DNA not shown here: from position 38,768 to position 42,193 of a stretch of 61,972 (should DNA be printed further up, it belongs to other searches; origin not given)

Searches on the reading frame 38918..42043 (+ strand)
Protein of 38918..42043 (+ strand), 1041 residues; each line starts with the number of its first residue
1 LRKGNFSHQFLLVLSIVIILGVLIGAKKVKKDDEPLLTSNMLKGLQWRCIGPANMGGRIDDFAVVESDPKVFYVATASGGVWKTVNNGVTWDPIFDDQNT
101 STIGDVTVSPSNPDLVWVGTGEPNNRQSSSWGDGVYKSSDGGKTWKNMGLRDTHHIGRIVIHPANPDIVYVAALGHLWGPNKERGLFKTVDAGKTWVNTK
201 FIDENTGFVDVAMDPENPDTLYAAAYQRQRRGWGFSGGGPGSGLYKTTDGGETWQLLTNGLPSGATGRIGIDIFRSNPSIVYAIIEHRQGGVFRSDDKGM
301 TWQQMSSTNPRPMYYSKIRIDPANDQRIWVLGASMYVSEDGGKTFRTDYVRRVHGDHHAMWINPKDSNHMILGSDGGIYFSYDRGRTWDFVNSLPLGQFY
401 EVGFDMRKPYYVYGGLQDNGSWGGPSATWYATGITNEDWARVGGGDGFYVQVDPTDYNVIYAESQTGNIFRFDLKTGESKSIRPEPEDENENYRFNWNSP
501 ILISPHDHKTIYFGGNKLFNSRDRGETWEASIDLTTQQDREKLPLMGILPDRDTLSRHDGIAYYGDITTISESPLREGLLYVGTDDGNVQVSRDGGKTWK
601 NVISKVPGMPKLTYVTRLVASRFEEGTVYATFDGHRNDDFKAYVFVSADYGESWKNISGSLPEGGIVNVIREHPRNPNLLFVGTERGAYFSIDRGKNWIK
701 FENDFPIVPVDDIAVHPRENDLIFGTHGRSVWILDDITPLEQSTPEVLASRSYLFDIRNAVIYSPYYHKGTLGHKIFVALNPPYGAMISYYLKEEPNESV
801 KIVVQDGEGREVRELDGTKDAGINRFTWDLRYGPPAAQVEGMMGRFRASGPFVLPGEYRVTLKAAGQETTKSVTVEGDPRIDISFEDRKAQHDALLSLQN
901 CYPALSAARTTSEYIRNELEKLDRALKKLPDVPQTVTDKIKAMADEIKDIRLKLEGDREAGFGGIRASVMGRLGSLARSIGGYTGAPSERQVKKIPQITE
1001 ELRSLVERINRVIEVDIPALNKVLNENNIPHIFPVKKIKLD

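Call 47: search_protein_families(library=pfam, proteins=[window:38918-42043:+])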
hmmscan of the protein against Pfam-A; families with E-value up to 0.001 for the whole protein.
window:38918-42043:+ (1041 aa): 7 families
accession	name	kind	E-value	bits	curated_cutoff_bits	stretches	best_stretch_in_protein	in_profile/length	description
PF15902.12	Sortilin-Vps10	-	1.3e-42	146.6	33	3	135-259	3-114/446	Sortilin, neurotensin receptor 3,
PF02012.26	BNR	-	1.5e-17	61.1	27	0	590-600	1-11/12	BNR/Asp-box repeat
PF13088.12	BNR_2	-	4.1e-09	36.6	31.4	0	123-318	72-267/277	BNR repeat-like domain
PF14870.12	PSII_BNR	-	3.3e-08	33.6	27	0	297-377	217-298/303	Photosynthesis system II assembly factor YCF48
PF15899.11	BNR_6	-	1.7e-06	28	27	0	645-657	2-14/14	BNR-Asp box repeat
PF24316.1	Tli3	-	6.3e-05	23.8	27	0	333-350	84-106/129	T6SS Tli3 immunity protein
PF13860.13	FlgD_ig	-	0.00076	19.9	27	0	794-829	19-55/79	FlgD Ig-like domain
